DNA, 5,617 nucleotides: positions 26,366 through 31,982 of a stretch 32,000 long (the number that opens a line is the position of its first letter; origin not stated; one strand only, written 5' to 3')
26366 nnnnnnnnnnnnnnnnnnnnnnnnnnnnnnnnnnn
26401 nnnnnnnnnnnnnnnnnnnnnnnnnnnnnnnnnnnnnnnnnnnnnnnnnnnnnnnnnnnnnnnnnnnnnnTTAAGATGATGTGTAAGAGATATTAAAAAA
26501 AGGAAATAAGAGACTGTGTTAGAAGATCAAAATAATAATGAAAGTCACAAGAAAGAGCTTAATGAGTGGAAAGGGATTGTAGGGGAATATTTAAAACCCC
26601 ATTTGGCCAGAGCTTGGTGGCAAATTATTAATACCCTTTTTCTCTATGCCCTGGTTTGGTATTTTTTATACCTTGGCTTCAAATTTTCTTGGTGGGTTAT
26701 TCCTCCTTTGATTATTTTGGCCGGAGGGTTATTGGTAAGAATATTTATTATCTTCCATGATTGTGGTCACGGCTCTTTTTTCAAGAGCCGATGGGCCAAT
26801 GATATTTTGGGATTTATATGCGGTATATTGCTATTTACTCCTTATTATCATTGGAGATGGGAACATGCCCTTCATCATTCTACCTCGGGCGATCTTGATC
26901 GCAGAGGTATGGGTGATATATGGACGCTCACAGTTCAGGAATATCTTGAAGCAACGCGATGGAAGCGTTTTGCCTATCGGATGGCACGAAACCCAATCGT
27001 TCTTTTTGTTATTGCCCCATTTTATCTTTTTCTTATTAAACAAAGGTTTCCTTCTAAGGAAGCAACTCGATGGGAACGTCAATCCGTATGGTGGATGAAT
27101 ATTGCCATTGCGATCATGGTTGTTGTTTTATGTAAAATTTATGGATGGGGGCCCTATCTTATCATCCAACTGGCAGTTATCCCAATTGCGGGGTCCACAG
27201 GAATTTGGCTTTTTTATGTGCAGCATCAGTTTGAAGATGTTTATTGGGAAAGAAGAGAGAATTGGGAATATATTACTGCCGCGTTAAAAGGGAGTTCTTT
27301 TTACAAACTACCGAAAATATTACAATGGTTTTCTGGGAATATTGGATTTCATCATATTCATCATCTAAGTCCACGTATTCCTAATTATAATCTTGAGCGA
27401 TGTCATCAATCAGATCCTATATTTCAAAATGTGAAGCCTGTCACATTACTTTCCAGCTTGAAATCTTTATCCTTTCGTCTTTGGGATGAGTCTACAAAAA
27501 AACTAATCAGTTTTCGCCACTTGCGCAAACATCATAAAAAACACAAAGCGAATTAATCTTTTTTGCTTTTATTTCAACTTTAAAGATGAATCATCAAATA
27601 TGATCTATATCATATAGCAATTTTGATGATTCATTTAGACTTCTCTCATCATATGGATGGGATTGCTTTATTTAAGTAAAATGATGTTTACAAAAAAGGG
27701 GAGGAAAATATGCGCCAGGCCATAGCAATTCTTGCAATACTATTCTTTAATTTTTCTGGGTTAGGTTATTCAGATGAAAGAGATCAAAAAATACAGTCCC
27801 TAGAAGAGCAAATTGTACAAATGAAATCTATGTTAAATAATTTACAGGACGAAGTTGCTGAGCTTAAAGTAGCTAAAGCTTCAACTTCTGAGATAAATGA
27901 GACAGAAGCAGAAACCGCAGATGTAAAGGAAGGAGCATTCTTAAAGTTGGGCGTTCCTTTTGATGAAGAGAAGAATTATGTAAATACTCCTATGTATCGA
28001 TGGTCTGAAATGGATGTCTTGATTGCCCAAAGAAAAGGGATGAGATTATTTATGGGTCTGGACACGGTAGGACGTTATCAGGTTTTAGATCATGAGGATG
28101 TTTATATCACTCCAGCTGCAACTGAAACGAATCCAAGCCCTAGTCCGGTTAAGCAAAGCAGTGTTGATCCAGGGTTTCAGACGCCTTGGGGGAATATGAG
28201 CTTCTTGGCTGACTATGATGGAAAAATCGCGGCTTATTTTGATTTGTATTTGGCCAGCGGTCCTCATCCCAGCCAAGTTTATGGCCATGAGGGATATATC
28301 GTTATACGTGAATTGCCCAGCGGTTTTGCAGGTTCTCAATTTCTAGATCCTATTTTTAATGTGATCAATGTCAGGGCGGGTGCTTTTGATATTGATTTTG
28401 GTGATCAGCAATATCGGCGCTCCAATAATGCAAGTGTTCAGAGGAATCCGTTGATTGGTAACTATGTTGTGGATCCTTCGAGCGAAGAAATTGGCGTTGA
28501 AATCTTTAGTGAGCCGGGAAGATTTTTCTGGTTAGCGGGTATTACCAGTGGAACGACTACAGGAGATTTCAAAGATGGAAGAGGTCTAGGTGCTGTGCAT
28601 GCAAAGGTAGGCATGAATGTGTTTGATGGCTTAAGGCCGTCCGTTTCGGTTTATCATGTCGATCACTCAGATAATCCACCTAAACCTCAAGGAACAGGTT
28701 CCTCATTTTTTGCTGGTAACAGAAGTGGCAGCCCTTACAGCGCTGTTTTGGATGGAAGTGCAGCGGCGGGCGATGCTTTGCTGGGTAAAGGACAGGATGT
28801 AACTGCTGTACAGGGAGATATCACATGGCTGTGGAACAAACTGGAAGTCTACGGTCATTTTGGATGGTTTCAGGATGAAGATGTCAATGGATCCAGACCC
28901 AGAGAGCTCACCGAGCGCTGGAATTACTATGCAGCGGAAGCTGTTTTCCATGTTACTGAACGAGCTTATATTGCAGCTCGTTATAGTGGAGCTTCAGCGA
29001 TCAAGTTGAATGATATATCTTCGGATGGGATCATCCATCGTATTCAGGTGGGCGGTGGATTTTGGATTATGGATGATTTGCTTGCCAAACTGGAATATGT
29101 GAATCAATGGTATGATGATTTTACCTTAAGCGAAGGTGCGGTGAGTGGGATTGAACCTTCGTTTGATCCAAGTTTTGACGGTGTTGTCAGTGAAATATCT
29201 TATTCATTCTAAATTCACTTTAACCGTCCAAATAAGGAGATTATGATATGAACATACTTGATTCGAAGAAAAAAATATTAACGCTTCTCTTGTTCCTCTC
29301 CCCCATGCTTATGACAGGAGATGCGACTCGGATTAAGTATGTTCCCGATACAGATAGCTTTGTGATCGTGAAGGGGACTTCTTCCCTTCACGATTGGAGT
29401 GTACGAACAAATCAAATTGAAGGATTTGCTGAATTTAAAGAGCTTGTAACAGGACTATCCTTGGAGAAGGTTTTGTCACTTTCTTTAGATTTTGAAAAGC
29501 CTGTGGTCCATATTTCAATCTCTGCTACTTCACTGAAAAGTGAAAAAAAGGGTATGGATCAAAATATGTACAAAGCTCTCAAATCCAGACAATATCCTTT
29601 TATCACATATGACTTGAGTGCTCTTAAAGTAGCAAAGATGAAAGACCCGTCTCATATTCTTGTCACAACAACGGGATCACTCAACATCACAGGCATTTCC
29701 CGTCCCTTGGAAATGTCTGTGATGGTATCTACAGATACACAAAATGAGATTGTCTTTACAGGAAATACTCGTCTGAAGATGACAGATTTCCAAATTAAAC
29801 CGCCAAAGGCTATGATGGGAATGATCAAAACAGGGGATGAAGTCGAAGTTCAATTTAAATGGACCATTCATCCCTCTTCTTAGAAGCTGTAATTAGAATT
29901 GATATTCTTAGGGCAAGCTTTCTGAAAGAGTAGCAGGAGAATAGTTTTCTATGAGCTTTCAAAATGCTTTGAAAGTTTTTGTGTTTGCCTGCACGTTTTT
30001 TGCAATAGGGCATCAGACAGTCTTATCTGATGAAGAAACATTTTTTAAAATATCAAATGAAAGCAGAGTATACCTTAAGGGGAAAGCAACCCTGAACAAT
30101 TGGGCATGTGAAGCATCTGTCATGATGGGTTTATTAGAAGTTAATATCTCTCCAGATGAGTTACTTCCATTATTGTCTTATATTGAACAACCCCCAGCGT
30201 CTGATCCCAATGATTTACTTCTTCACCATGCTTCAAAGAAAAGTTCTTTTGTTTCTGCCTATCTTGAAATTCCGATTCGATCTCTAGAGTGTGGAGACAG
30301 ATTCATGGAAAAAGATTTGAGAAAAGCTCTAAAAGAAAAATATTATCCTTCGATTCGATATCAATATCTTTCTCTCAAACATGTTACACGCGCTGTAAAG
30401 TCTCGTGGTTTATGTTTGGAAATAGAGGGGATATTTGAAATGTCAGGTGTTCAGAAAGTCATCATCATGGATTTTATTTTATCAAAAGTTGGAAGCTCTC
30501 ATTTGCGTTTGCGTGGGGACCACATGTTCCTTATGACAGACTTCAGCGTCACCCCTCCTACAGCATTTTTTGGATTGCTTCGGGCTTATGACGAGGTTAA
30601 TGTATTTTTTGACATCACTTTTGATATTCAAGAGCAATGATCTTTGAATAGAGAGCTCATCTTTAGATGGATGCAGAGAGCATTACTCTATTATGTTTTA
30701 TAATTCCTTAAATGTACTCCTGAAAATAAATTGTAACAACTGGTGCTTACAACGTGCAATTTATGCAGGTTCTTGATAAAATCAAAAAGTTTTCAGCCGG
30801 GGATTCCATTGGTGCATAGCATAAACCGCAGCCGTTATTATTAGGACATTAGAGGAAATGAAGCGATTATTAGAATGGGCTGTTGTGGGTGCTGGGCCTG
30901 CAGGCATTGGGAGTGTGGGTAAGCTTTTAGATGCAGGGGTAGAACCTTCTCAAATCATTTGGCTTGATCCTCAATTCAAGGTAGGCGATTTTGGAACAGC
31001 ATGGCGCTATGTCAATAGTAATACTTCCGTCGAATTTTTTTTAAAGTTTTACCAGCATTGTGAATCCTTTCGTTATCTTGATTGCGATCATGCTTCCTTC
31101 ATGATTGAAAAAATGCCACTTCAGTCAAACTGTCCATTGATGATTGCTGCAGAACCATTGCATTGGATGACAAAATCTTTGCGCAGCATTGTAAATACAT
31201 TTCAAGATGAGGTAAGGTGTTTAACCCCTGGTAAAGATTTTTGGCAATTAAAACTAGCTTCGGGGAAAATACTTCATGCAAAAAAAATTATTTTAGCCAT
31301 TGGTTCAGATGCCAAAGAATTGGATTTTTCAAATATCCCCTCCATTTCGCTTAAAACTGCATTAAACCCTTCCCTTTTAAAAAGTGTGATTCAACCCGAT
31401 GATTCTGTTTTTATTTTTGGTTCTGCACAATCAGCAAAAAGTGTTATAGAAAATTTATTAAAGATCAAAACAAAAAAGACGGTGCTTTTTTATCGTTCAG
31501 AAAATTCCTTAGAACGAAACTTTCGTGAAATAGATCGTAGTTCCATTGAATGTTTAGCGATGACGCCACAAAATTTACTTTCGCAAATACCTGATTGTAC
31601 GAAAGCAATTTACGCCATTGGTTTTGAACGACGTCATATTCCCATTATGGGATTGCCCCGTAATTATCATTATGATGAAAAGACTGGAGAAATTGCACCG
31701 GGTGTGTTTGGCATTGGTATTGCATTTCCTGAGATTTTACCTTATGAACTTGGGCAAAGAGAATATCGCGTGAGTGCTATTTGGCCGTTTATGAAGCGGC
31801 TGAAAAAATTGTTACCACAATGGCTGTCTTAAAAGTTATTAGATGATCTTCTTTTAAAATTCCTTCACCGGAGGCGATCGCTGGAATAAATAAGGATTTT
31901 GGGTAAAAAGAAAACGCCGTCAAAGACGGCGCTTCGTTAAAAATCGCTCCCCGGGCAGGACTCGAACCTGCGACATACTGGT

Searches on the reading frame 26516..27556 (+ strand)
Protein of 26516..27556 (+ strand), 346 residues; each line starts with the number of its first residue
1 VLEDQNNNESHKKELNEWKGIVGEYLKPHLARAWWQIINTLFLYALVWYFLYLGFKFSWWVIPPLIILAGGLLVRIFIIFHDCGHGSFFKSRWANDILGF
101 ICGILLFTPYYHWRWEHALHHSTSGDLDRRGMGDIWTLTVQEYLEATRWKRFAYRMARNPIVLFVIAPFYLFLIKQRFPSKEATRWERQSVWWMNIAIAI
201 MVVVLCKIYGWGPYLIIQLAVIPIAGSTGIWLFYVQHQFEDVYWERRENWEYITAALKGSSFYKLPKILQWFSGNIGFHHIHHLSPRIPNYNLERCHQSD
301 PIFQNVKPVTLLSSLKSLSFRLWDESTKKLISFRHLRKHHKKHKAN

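Call 72: search_protein_families(library=pfam, proteins=[window:26516-27556:+], max_evalue=0.001)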
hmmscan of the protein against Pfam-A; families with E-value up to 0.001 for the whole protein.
window:26516-27556:+ (346 aa): 1 family
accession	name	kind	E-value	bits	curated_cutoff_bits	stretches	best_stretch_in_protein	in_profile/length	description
PF00487.30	FA_desaturase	-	8.7e-35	121.1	29.7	1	58-298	2-236/253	Fatty acid desaturase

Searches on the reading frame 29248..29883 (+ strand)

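Call 72: search_protein_families(library=pfam, proteins=[window:29248-29883:+], max_evalue=0.001)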
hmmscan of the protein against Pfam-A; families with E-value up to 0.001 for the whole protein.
window:29248-29883:+ (211 aa): 1 family
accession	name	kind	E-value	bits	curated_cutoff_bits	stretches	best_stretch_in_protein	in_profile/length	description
PF04264.18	YceI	-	3.4e-15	57.1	23.7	1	80-205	38-148/150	YceI-like domain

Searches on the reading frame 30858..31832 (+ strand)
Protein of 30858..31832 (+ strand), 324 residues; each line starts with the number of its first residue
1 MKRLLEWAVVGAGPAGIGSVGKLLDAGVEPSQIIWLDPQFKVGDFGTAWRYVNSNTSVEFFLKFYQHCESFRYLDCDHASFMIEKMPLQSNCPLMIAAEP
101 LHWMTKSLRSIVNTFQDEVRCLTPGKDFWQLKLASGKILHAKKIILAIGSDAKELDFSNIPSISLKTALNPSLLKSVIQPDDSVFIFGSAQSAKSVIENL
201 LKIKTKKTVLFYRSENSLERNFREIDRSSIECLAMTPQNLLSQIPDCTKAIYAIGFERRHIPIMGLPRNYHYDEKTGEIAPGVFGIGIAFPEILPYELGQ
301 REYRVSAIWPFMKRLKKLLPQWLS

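Call 64: find_encoding_contigs(protein=window:30858-31832:+, flank=10000, max_places=3)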
Protein window:30858-31832:+ (324 aa): 1 contig read that carries it; 1 place shown.
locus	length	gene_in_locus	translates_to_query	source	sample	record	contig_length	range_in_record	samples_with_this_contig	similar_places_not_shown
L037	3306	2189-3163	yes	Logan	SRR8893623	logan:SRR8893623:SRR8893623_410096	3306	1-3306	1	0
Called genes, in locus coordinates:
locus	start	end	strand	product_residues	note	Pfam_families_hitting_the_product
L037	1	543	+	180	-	?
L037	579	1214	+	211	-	PF04264:YceI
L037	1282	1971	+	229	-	-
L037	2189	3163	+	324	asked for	-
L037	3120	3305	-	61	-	?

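Call 72: search_protein_families(library=pfam, proteins=[window:30858-31832:+], max_evalue=0.001)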
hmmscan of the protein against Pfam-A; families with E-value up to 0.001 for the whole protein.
window:30858-31832:+ (324 aa): 2 families
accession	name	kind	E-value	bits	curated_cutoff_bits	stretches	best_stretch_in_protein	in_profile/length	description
PF13454.12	NAD_binding_9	-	6.7e-05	23.4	21.8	1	8-149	1-153/155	FAD-NAD(P)-binding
PF13738.12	Pyr_redox_3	-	0.00079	19.2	30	0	9-215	2-197/305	Pyridine nucleotide-disulphide oxidoreductase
